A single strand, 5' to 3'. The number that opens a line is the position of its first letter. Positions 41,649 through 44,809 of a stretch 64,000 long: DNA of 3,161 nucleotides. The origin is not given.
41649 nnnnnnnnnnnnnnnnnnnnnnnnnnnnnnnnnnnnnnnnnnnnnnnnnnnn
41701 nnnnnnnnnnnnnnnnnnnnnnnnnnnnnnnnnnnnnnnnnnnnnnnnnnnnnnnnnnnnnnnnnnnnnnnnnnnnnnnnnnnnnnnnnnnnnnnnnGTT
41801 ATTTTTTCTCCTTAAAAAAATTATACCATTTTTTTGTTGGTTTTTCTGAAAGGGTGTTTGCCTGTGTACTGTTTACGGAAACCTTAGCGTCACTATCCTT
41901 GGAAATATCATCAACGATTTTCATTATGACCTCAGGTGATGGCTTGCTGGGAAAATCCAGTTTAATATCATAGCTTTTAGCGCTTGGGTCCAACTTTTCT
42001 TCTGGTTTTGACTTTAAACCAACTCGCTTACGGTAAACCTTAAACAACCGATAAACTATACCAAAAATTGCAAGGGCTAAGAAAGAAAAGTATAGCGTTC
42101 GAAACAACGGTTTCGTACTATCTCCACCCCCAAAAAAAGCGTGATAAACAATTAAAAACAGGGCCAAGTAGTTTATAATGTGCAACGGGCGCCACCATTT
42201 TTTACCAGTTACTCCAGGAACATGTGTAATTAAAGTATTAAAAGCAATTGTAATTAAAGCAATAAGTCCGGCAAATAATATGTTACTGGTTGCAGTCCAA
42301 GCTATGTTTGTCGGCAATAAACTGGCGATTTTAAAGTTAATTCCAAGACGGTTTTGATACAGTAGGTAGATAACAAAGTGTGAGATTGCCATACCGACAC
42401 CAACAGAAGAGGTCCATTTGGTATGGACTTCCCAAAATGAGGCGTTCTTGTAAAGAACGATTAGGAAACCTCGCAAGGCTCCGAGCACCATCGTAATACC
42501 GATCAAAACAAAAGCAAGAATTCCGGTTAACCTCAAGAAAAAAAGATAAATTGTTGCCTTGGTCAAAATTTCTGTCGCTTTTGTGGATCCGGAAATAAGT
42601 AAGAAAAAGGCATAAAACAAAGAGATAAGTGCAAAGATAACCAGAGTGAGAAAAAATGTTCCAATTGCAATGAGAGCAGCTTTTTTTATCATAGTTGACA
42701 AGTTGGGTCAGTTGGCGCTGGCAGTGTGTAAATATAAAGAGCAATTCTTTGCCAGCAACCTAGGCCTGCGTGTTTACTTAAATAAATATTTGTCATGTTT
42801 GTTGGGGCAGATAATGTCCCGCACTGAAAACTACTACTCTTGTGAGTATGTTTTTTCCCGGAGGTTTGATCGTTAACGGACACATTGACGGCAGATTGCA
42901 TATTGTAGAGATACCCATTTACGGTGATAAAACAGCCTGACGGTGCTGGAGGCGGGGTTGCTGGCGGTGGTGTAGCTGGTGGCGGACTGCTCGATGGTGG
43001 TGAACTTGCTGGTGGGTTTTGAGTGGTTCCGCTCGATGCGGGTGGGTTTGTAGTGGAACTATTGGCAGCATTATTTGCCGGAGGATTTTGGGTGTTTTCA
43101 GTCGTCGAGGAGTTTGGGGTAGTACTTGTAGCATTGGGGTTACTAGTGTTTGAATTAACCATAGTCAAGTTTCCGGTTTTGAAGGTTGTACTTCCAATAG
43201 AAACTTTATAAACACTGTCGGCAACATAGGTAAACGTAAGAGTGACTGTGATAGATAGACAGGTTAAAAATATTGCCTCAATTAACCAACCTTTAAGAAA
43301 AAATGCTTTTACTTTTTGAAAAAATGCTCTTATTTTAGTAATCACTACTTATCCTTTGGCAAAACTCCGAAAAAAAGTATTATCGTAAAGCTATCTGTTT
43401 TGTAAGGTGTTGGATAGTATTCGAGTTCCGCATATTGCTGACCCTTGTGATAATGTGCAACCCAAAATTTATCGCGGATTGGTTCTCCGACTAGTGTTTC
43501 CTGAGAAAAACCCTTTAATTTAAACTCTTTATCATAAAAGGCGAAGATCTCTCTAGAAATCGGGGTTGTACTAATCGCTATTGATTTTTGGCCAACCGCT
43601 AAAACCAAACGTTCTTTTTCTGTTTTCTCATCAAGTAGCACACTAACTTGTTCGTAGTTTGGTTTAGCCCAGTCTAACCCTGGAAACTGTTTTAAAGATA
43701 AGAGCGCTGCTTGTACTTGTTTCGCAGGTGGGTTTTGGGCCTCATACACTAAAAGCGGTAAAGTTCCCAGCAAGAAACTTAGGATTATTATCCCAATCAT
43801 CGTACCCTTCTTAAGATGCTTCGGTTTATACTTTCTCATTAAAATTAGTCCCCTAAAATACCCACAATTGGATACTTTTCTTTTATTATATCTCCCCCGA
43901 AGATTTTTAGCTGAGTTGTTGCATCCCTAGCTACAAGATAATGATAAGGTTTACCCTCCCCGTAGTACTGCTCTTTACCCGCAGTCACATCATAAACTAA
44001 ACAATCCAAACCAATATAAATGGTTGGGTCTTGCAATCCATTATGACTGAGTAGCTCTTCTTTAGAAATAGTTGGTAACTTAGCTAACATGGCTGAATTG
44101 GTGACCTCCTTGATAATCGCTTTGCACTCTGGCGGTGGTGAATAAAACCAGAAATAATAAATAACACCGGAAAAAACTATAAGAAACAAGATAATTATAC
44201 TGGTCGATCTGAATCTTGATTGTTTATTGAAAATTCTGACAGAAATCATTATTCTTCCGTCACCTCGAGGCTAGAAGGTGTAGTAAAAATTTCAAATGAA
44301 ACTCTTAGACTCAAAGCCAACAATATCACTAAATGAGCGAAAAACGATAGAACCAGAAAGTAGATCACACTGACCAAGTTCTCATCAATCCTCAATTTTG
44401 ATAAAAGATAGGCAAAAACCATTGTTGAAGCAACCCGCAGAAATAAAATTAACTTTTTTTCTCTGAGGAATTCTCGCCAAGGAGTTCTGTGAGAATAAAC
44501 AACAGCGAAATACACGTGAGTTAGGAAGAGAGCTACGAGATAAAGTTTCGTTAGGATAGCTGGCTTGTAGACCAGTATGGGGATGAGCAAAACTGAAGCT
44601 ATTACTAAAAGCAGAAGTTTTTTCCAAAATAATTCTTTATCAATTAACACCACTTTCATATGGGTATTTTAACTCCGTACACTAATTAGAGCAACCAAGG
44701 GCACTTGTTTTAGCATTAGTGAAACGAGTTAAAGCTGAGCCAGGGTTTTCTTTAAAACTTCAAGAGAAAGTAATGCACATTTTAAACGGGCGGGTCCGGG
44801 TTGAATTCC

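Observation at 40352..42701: Three-gene operon resembling a split NADPH-oxidase/ferric-reductase: bis-heme membrane protein, ferredoxin, FAD/NAD(P) reductase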

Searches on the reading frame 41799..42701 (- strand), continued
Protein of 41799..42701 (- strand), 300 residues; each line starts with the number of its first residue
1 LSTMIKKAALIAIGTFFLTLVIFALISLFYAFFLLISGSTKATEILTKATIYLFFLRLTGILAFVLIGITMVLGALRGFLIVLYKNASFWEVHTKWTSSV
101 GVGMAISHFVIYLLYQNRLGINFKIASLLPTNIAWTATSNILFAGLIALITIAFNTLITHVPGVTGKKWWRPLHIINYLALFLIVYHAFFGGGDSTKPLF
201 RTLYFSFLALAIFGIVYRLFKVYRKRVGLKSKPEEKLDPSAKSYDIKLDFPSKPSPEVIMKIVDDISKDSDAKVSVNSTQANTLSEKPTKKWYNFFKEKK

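Call 86: search_protein_families(library=pfam, proteins=[L018:5026-5784:+, L018:5798-6829:+, L018:7002-7868:+, L018:7891-8799:+, L018:2700-3215:+, L018:8920-9594:-], max_evalue=0.001)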
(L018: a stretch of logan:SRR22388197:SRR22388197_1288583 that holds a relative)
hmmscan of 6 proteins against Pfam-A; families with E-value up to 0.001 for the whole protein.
L018:5026-5784:+ (252 aa): 1 family
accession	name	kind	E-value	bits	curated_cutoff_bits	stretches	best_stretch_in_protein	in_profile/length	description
PF06778.18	Chlor_dismutase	-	7.1e-48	163.2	25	1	61-241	6-187/189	Chlorite dismutase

L018:5798-6829:+ (343 aa): 1 family
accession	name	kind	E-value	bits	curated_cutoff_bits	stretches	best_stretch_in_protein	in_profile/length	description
PF00490.27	ALAD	-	2.4e-145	484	24.6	1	24-338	2-316/317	Delta-aminolevulinic acid dehydratase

L018:7002-7868:+ (288 aa): 1 family
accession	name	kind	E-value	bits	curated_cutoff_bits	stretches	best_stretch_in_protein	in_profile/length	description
PF01208.23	URO-D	-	2.9e-97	326.2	23.9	1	2-287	54-345/346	Uroporphyrinogen decarboxylase (URO-D)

L018:7891-8799:+ (302 aa): 1 family
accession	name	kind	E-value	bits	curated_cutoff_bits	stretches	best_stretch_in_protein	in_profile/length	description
PF00762.24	Ferrochelatase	-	3.4e-76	256.7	27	1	2-295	8-315/317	Ferrochelatase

L018:2700-3215:+ (171 aa): 1 family
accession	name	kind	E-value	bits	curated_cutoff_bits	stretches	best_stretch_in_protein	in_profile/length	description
PF00571.33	CBS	-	4.4e-29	101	24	2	8-60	1-53/57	CBS domain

L018:8920-9594:- (224 aa): 0 families

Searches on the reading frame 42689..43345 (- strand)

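Call 3: search_protein_families(library=pfam, proteins=[window:42689-43345:-], max_evalue=0.1)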
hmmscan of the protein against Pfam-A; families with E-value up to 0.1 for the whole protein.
window:42689-43345:- (218 aa): 1 family
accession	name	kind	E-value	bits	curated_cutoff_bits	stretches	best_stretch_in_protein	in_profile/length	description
PF03105.24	SPX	-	0.046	14.2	27.8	1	66-158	41-103/340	SPX domain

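Call 67: search_protein_families(library=ncbifam, proteins=[window:42689-43345:-], max_evalue=0.01)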
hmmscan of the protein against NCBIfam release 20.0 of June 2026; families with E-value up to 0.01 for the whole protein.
window:42689-43345:- (218 aa): 1 family
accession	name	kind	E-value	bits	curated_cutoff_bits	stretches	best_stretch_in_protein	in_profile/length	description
NF033761.1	gliding_GltJ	equivalog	0.0012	18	450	1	60-172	403-512/671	adventurous gliding motility protein GltJ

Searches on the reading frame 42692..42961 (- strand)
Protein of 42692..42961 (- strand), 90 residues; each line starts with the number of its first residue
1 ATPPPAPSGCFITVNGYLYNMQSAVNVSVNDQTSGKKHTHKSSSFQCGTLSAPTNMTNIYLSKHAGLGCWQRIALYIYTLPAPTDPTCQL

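Call 27: find_homologous_proteins(query=window:42692-42946:-)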
Query seq(85 aa): no candidate shares three 5-residue words with the query. No homologue found.

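Call 32: search_protein_families(library=pfam, alignment_id=A3, max_evalue=10)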
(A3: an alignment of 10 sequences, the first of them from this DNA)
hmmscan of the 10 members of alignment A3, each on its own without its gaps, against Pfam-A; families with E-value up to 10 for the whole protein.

A. member 1, seq(85 aa): 0 families

B. families by the number of members that match (of 10 scanned): 4 families
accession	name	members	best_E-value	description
PF16681.11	Ig_5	1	0.14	Ig-like domain on T-cell surface glycoprotein CD3 epsilon chain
PF18847.6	LPD29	1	0.22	Large polyvalent protein associated domain 29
PF14459.11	Prok-E2_C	1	0.24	Prokaryotic E2 family C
PF09377.16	SBDS_domain_II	1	0.28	SBDS protein, domain II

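Call 33: find_homologous_proteins(query=A3)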
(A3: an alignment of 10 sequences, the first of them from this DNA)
Query A3 (10 sequences): 1556 candidates shared short words with the query, none scored E <= 0.001.

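Call 35: search_solved_structures(query=A3, max_evalue=10)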
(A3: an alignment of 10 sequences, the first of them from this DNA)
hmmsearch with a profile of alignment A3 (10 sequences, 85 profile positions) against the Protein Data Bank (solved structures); distinct sequences matched with E-value up to 10: 2.
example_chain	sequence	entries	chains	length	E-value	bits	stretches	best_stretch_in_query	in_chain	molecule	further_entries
9n5m_A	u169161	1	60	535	0.12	16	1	14-61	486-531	VP2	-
3ks0_A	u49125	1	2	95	0.68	13.6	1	3-24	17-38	Cytochrome b2, mitochondrial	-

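Call 57: predict_structure(protein=window:42692-42961:-)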
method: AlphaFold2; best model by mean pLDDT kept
length: 90 residues; sequences in the alignment: 1
mean_pLDDT: 41.7   pTM: 0.28
mean pLDDT of the five models: 41.7, 40.1, 37.5, 35.3, 32.2
residues with pLDDT >= 90: 0; 70-90: 0; 50-70: 16; < 50: 74
segments of 3 or more residues with pLDDT < 50: 1-9, 13-18, 22-24, 30-36, 43-60, 62-90
pLDDT, mean of each block of 10 residues (from residue 1): 41 45 50 48 42 40 40 38 31
secondary structure, 60 per line:
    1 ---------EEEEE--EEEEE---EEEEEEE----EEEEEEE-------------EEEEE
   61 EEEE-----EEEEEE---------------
elements in order: E10-14 E17-21 E25-31 E36-42 E56-64 E70-75

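Call 76: search_solved_structures(query=A4, max_evalue=10, show_alignments=3)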
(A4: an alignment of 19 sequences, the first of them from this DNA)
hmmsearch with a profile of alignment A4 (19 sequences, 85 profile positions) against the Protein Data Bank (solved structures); distinct sequences matched with E-value up to 10: 2.
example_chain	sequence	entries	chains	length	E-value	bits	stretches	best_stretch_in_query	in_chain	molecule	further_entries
3lf5_A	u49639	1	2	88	1.8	12.5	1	3-22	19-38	Cytochrome b5 reductase 4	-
9n5m_A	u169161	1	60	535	6.1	10.8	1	14-61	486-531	VP2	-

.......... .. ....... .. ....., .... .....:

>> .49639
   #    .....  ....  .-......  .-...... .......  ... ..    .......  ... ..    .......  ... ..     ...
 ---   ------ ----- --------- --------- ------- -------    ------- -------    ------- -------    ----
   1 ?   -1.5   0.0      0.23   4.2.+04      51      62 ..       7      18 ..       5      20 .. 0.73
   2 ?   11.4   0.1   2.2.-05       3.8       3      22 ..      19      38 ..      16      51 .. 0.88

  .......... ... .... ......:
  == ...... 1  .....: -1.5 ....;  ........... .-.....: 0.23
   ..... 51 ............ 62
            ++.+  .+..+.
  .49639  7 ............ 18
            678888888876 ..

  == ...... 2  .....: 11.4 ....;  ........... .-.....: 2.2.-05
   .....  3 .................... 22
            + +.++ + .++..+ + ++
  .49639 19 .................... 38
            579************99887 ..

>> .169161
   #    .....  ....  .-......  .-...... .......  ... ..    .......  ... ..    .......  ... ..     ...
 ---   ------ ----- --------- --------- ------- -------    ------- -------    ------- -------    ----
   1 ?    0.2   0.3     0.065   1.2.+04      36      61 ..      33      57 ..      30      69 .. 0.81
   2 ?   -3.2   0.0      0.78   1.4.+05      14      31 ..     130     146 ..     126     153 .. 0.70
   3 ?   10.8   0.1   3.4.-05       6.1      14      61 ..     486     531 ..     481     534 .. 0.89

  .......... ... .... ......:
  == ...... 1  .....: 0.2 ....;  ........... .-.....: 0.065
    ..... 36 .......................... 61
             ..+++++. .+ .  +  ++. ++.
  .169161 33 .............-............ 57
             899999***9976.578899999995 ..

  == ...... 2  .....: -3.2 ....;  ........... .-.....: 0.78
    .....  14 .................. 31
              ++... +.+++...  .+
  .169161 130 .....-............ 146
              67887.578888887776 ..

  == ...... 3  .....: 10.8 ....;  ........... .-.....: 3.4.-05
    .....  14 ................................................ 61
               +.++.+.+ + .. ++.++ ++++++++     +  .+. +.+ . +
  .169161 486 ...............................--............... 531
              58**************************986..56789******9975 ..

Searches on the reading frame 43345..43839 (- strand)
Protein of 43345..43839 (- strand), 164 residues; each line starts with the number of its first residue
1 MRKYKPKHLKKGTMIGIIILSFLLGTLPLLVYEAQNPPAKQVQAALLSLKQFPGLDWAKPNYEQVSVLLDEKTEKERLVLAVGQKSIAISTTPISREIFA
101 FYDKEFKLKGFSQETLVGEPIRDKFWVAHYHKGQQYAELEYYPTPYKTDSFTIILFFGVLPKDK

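Call 3: search_protein_families(library=pfam, proteins=[window:43345-43839:-], max_evalue=0.1)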
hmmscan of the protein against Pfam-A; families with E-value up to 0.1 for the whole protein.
window:43345-43839:- (164 aa): 0 families

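Call 67: search_protein_families(library=ncbifam, proteins=[window:43345-43839:-], max_evalue=0.01)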
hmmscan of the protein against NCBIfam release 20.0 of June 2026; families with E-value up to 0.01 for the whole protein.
window:43345-43839:- (164 aa): 0 families

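Call 78: search_solved_structures(query=A5, max_evalue=10)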
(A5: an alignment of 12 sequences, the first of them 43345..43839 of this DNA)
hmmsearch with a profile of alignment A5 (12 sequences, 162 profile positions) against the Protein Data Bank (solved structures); distinct sequences matched with E-value up to 10: 1.
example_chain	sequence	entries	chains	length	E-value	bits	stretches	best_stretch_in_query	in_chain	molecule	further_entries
7zc6_G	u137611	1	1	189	1.8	11.4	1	63-107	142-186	RnfG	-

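Call 79: search_protein_families(library=pfam, alignment_id=A5, max_evalue=1)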
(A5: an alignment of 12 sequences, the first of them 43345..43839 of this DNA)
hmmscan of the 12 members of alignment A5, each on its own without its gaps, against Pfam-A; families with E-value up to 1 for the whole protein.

A. member 1, window:43345-43839:- (164 aa): 0 families

B. families by the number of members that match (of 12 scanned): 9 families
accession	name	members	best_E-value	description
PF02687.27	FtsX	1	0.014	FtsX-like permease C-terminal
PF11807.13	UstYa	1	0.056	Mycotoxin biosynthesis protein UstYa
PF04431.18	Pec_lyase_N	1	0.067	Pectate lyase, N terminus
PF17354.8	DUF5382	1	0.11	Family of unknown function (DUF5382) central domain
PF08114.16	PMP1_2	1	0.11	ATPase proteolipid family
PF16225.10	DUF4884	1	0.11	Domain of unknown function (DUF4884)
PF24027.1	DUF7338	1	0.11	Family of unknown function (DUF7338)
PF01973.23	MptE-like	1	0.19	6-hydroxymethylpterin diphosphokinase MptE-like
PF11044.13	TMEMspv1-c74-12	1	0.36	Plectrovirus spv1-c74 ORF 12 transmembrane protein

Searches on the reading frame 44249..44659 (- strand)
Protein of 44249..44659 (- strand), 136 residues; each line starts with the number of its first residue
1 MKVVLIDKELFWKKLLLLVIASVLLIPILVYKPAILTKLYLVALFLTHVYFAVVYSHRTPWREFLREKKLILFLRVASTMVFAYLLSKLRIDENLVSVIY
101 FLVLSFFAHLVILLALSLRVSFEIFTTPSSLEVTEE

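Call 3: search_protein_families(library=pfam, proteins=[window:44249-44659:-], max_evalue=0.1)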
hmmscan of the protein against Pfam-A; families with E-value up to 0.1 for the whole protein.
window:44249-44659:- (136 aa): 0 families

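Call 4: search_protein_families(library=ncbifam, proteins=[window:44249-44659:-], max_evalue=0.1)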
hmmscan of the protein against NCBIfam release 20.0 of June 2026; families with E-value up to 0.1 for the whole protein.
window:44249-44659:- (136 aa): 0 families

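Call 86: search_protein_families(library=pfam, proteins=[window:44249-44659:-], max_evalue=0.001)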
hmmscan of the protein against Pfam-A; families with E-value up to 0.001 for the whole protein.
window:44249-44659:- (136 aa): 0 families
